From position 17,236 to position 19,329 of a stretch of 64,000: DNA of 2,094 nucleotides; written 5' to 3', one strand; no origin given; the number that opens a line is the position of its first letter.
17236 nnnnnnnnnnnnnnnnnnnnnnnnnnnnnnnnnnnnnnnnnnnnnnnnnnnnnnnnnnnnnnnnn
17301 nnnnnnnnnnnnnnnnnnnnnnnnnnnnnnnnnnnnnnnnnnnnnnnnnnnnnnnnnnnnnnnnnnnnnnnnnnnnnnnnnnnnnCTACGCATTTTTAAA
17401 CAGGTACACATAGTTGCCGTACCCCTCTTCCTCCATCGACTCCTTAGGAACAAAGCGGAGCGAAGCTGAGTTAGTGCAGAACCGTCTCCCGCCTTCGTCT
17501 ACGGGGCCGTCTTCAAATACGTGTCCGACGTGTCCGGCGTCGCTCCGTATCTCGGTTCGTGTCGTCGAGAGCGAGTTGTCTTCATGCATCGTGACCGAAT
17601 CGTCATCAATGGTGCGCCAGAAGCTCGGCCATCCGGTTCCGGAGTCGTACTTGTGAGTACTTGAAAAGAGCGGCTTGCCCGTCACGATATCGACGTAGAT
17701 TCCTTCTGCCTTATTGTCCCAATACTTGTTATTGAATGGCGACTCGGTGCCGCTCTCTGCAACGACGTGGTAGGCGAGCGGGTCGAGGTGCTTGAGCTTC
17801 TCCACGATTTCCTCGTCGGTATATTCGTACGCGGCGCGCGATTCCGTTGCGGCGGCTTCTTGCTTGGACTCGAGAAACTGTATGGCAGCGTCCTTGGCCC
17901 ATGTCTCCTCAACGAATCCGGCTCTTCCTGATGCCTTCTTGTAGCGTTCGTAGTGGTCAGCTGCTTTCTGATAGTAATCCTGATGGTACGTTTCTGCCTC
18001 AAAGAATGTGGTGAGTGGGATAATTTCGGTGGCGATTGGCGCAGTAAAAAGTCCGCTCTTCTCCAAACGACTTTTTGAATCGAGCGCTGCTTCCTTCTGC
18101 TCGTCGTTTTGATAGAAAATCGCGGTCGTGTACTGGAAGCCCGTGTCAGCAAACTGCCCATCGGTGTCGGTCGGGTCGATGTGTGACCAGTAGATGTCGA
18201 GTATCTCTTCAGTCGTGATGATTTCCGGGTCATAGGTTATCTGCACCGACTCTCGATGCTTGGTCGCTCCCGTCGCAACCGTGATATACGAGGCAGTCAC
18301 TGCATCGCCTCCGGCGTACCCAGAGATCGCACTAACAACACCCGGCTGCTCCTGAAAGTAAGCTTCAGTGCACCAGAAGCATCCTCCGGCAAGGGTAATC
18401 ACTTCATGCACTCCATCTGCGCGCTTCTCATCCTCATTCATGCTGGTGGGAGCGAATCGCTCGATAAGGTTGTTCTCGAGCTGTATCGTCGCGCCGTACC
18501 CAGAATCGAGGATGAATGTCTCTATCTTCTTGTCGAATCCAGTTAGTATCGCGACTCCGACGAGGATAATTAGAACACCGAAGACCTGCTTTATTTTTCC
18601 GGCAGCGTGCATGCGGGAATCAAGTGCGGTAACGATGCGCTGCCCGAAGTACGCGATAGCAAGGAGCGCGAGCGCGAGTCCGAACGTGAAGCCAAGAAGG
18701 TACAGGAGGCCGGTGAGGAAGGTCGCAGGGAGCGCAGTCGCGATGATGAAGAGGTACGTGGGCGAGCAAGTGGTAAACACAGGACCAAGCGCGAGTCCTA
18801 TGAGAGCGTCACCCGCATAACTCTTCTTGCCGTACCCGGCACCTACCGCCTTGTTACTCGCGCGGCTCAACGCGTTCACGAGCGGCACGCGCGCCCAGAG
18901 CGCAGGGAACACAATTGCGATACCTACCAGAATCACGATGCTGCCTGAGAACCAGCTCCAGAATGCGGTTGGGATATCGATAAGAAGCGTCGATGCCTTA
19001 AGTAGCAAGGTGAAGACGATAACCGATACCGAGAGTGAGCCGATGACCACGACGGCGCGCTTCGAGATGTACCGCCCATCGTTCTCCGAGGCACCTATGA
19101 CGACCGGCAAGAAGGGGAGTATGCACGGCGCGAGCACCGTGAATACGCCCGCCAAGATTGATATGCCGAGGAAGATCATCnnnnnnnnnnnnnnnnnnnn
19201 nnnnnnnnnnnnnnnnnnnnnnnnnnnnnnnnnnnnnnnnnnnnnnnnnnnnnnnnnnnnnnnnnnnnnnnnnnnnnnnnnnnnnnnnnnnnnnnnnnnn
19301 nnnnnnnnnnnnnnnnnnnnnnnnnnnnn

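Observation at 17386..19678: Met-rich thioredoxin-like protein co-operonic with a CcdA-MsrA-MsrB triple fusion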

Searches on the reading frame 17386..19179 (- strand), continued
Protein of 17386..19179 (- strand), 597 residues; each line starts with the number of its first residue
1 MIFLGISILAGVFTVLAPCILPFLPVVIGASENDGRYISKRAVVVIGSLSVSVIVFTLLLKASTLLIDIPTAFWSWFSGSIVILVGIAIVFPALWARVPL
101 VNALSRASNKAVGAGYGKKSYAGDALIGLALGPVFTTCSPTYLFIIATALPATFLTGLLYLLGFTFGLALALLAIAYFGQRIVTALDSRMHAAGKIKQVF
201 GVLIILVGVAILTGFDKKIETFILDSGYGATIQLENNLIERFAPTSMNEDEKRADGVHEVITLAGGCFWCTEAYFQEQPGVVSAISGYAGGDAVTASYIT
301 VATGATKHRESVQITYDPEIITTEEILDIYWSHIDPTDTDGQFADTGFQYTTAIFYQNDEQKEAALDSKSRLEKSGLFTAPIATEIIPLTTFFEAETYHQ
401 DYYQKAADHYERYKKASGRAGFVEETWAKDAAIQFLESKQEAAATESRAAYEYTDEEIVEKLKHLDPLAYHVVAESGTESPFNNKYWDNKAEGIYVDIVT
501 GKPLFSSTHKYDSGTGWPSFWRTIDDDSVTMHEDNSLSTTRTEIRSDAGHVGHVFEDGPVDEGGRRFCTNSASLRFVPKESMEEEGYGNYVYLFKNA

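Call 21: search_solved_structures(query=window:17386-19179:-, max_evalue=1)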
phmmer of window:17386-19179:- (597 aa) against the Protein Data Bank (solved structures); distinct sequences matched with E-value up to 1: 50.
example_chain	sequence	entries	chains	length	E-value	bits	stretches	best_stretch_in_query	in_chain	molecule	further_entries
7e43_B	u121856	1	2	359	1.9e-68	234.8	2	455-595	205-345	Peptide methionine sulfoxide reductase MsrA/MsrB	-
5fa9_A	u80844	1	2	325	2.1e-67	231.3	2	460-593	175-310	Peptide methionine sulfoxide reductase MsrA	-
3e0m_A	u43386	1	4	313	5e-60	206.9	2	449-590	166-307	Peptide methionine sulfoxide reductase msrA/msrB 1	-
2kzn_A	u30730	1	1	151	2.6e-42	148.4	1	460-595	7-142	Peptide methionine sulfoxide reductase msrB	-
3e0o_A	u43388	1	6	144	2.7e-42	148.4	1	460-595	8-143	Peptide methionine sulfoxide reductase msrB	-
7cto_A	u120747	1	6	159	4.6e-40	141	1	463-594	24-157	Peptide methionine sulfoxide reductase MsrB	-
1l1d_A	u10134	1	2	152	1.9e-38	135.7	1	459-588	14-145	peptide methionine sulfoxide reductase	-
3hcg_A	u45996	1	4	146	3e-38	135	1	464-589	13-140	Peptide methionine sulfoxide reductase msrA/msrB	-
3hch_A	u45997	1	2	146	4.3e-37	131.2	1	464-589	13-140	Peptide methionine sulfoxide reductase msrA/msrB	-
3bqg_A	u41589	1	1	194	1.1e-31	113.4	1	260-411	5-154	Peptide methionine sulfoxide reductase msrA/msrB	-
3bqh_A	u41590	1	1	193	2e-31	112.5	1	260-410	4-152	Peptide methionine sulfoxide reductase msrA/msrB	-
3bqe_A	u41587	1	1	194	2e-31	112.5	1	260-410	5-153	Peptide methionine sulfoxide reductase msrA/msrB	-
1nwa_A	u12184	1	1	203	3.2e-30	108.5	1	259-411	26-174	Peptide methionine sulfoxide reductase msrA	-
2k8d_A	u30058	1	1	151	3.5e-30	108.4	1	456-581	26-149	Peptide methionine sulfoxide reductase msrB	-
6q9v_B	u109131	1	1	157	3.7e-30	108.3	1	460-583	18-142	Methionine-R-sulfoxide reductase B3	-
5vkv_A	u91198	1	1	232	0.43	12.3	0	4-224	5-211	Cytochrome c-type biogenesis protein CcdA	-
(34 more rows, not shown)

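Call 26: search_protein_representatives(protein=window:17386-19179:-)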
Query: 597 residues. Proteins with E-value up to 0.001 (for the whole library): 24313; up to 1e-10: 11044; up to 1e-30: 1259. The best 150 are listed.
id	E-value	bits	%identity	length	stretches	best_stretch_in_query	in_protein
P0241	3.5e-182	623.5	64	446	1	1-439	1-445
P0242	1.1e-170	585.6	50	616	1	3-590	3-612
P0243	3.9e-146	504.5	66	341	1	1-341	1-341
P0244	5.1e-129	448.0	60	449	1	253-595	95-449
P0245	1.5e-113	397.0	41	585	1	3-594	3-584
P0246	1.3e-112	393.8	64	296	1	90-373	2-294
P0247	1.4e-105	370.6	52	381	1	259-597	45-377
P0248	5.0e-104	365.5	41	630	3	261-436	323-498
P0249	1.6e-97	344.0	49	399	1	250-591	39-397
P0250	4.4e-93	329.3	59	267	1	342-594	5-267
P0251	5.6e-93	329.0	52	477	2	261-455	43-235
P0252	4.8e-89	316.0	46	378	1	259-594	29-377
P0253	1.3e-88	314.6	48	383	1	259-591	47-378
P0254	5.1e-88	312.6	48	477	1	255-591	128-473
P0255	2.2e-87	310.5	58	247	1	1-241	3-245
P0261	3.6e-82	293.3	52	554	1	1-296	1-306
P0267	8.6e-80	285.4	46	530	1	240-595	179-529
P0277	1.6e-76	274.6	43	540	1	257-591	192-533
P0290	9.8e-71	255.6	40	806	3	211-591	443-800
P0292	1.5e-70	255.0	50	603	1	2-251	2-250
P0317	1.7e-63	231.7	41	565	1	259-595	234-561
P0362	5.3e-57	210.2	45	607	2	1-247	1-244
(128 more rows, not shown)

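Call 27: search_protein_families(library=pfam, proteins=[P0242, P0245, P0248, P0290, P0261, P0292, P0267, P0277, P0317, P0362], max_evalue=0.001)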
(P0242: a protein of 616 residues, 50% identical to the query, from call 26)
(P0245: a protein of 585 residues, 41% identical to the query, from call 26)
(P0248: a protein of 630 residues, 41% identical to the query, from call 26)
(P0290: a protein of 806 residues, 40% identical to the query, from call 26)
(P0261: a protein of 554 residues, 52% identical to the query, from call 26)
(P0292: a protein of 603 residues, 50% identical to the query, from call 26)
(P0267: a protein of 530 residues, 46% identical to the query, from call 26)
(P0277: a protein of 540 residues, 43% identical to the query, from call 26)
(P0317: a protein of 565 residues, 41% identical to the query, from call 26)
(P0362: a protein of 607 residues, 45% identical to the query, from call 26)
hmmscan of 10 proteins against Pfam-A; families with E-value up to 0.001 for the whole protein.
P0242 (616 aa): 2 families
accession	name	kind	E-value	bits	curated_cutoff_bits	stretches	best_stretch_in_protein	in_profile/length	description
PF01625.27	PMSR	-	1.3e-46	159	23.7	1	274-423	1-152/153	Peptide methionine sulfoxide reductase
PF01641.26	SelR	-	8.9e-43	145.4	24.9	1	485-600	1-116/116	SelR domain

P0245 (585 aa): 2 families
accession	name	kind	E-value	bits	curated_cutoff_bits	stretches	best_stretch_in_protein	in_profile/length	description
PF01625.27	PMSR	-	4.2e-45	154.2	23.7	1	267-418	1-152/153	Peptide methionine sulfoxide reductase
PF01641.26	SelR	-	1.1e-39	135.5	24.9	1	453-568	1-116/116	SelR domain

P0248 (630 aa): 3 families
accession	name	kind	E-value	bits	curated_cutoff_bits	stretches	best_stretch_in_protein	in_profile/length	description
PF01625.27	PMSR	-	2.4e-49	167.9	23.7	1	322-473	1-152/153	Peptide methionine sulfoxide reductase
PF01641.26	SelR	-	4.4e-35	120.6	24.9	1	498-612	1-115/116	SelR domain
PF00085.26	Thioredoxin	-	0.00029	21.3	23.5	1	216-299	18-102/103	Thioredoxin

P0290 (806 aa): 8 families
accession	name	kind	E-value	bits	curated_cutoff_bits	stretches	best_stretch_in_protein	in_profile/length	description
PF01625.27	PMSR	-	1.8e-62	210.6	23.7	1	493-642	2-153/153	Peptide methionine sulfoxide reductase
PF01641.26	SelR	-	1.9e-48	163.6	24.9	1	672-787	1-116/116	SelR domain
PF00578.27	AhpC-TSA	-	5.9e-18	65.4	26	1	280-397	6-123/124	AhpC/TSA family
PF02683.22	DsbD_TM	-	9.5e-16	58.2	27.1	1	83-251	42-216/219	Cytochrome C biogenesis protein transmembrane domain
PF08534.16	Redoxin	-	3.2e-15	56.6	26.6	1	280-404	7-137/148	Redoxin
PF13386.12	DsbD_2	-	5.4e-09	36.7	24.9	1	86-247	32-198/199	Cytochrome C biogenesis protein transmembrane region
PF13905.12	Thioredoxin_8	-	6.2e-05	23.7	27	1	299-394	1-93/94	Thioredoxin-like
PF13098.12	Thioredoxin_2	-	6.3e-05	23.7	27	1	298-408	4-100/104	Thioredoxin-like domain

P0261 (554 aa): 2 families
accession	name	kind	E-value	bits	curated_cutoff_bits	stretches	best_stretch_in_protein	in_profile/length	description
PF11376.13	DUF3179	-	2.3e-73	247.6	27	1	301-512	1-218/292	Protein of unknown function (DUF3179)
PF02683.22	DsbD_TM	-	4.1e-06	26.7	27.1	1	4-211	5-214/219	Cytochrome C biogenesis protein transmembrane domain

P0292 (603 aa): 6 families
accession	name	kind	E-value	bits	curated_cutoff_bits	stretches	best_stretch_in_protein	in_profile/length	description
PF17991.7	Thioredoxin_10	-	1.5e-36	126.5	27.1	1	458-603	1-142/142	Thioredoxin like C-terminal domain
PF02683.22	DsbD_TM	-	5.9e-11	42.5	27.1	1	3-211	4-215/219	Cytochrome C biogenesis protein transmembrane domain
PF08534.16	Redoxin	-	1.3e-09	38.5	26.6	1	306-425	21-143/148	Redoxin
PF00578.27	AhpC-TSA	-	8.4e-09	35.9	26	1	304-411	16-123/124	AhpC/TSA family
PF13905.12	Thioredoxin_8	-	2e-08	34.9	27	1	315-408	2-93/94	Thioredoxin-like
PF13386.12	DsbD_2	-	0.00035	21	24.9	0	8-208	3-198/199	Cytochrome C biogenesis protein transmembrane region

P0267 (530 aa): 2 families
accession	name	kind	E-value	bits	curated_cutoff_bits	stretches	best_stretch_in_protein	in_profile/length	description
PF01625.27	PMSR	-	2.9e-47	161.2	23.7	1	198-348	2-152/153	Peptide methionine sulfoxide reductase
PF01641.26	SelR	-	1.4e-37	128.7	24.9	1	400-511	1-115/116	SelR domain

P0277 (540 aa): 3 families
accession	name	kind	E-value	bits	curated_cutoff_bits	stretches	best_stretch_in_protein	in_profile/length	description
PF01625.27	PMSR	-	1.5e-45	155.6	23.7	1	195-344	1-152/153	Peptide methionine sulfoxide reductase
PF01641.26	SelR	-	2.1e-44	150.6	24.9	1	406-521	1-116/116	SelR domain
PF10517.14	DM13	-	7.2e-15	55.9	25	1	63-152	5-104/105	Electron transfer DM13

P0317 (565 aa): 7 families
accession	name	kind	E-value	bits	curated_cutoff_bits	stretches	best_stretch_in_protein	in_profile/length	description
PF01625.27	PMSR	-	7.6e-57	192.3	23.7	1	235-386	1-153/153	Peptide methionine sulfoxide reductase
PF01641.26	SelR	-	6.7e-45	152.2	24.9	1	429-544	1-116/116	SelR domain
PF08534.16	Redoxin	-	1.5e-11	44.8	26.6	1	82-189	28-137/148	Redoxin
PF00578.27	AhpC-TSA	-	1.4e-09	38.4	26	1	83-182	26-123/124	AhpC/TSA family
PF13905.12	Thioredoxin_8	-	1.3e-05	25.8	27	1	83-179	2-93/94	Thioredoxin-like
PF13098.12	Thioredoxin_2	-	0.00012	22.8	27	1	83-192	6-99/104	Thioredoxin-like domain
PF00085.26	Thioredoxin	-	0.00069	20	23.5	0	77-97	13-33/103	Thioredoxin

P0362 (607 aa): 4 families
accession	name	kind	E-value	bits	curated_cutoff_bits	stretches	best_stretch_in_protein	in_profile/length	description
PF17991.7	Thioredoxin_10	-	2.9e-36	125.6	27.1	1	466-607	1-142/142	Thioredoxin like C-terminal domain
PF08534.16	Redoxin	-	8.5e-13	48.8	26.6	1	293-428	6-142/148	Redoxin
PF00578.27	AhpC-TSA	-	8e-11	42.4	26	1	293-415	5-123/124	AhpC/TSA family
PF13905.12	Thioredoxin_8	-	7.5e-09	36.3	27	1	319-413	2-94/94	Thioredoxin-like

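Call 42: predict_structure(alignment_id=A3)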
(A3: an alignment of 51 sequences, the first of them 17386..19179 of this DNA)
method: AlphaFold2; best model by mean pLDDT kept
length: 597 residues; sequences in the alignment: 51
mean_pLDDT: 57.9   pTM: 0.38
mean pLDDT of the five models: 57.9, 56.7, 49.9, 48.4, 47.8
residues with pLDDT >= 90: 54; 70-90: 110; 50-70: 209; < 50: 224
segments of 3 or more residues with pLDDT < 50: 18-21, 139-152, 218-255, 400-436, 446-453, 455-491, 497-501, 503-574
pLDDT, mean of each block of 10 residues (from residue 1): 60 55 52 58 70 67 56 67 72 72 63 55 67 56 43 58 69 64 54 60 69 55 37 41 35 60 80 78 87 73 76 92 92 83 67 92 95 88 90 70 40 36 34 46 46 45 32 26 34 51 39 29 29 31 32 35 31 54 74 51
secondary structure, 60 per line:
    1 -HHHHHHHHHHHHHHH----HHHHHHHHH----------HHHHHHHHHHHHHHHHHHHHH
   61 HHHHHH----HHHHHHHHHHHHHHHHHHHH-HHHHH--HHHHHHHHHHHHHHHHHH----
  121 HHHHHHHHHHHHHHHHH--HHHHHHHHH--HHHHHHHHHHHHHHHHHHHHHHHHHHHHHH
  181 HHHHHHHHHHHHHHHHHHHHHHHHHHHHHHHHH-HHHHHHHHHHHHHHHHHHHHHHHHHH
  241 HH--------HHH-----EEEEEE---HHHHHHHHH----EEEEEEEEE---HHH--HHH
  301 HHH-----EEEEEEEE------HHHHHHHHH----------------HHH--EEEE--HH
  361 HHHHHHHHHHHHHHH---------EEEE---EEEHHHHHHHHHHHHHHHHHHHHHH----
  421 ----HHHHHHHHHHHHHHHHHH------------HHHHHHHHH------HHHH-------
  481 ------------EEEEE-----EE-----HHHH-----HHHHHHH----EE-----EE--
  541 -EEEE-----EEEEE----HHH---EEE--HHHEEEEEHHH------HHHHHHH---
elements in order: H2-16 H21-29 H40-66 H71-90 H92-96 H99-116 H121-137 H140-148 H151-213 H215-242 E259-264 H268-276 E281-289 H298-303 E309-316 H323-331 E353-356 H359-375 E385-388 E392-394 H395-416 H425-442 H455-463 H470-473 E493-497 H510-513 H519-525 E542-545 E551-555 E566-568 E574-578 H588-594

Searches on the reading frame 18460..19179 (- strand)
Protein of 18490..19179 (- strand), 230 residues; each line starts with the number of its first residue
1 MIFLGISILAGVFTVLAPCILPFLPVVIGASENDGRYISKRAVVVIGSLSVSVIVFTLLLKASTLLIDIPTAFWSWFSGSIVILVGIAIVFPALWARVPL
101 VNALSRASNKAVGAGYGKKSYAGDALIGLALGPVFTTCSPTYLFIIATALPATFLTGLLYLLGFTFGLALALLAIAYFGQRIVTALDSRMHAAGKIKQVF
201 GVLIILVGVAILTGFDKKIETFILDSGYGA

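Call 20: search_protein_families(library=ncbifam, proteins=[window:18490-19179:-], max_evalue=0.1)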
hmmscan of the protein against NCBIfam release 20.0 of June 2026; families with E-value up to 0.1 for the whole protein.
window:18490-19179:- (230 aa): 2 families
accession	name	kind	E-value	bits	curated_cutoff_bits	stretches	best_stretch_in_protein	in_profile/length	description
NF001419.0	PRK00293.1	subfamily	0.0033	16.1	330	1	7-215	175-385/574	protein-disulfide reductase DsbD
NF009311.0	PRK12670.1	equivalog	0.0058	16.5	116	1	164-216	8-59/99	putative monovalent cation/H+ antiporter subunit G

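Call 25: search_solved_structures(query=A1, max_evalue=1, show_alignments=1)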
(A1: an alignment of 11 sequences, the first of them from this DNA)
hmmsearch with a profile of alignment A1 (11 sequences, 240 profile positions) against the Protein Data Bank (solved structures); distinct sequences matched with E-value up to 1: 1.
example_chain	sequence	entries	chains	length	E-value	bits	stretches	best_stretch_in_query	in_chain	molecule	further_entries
5vkv_A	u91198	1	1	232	8.2e-09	38.4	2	122-224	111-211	Cytochrome c-type biogenesis protein CcdA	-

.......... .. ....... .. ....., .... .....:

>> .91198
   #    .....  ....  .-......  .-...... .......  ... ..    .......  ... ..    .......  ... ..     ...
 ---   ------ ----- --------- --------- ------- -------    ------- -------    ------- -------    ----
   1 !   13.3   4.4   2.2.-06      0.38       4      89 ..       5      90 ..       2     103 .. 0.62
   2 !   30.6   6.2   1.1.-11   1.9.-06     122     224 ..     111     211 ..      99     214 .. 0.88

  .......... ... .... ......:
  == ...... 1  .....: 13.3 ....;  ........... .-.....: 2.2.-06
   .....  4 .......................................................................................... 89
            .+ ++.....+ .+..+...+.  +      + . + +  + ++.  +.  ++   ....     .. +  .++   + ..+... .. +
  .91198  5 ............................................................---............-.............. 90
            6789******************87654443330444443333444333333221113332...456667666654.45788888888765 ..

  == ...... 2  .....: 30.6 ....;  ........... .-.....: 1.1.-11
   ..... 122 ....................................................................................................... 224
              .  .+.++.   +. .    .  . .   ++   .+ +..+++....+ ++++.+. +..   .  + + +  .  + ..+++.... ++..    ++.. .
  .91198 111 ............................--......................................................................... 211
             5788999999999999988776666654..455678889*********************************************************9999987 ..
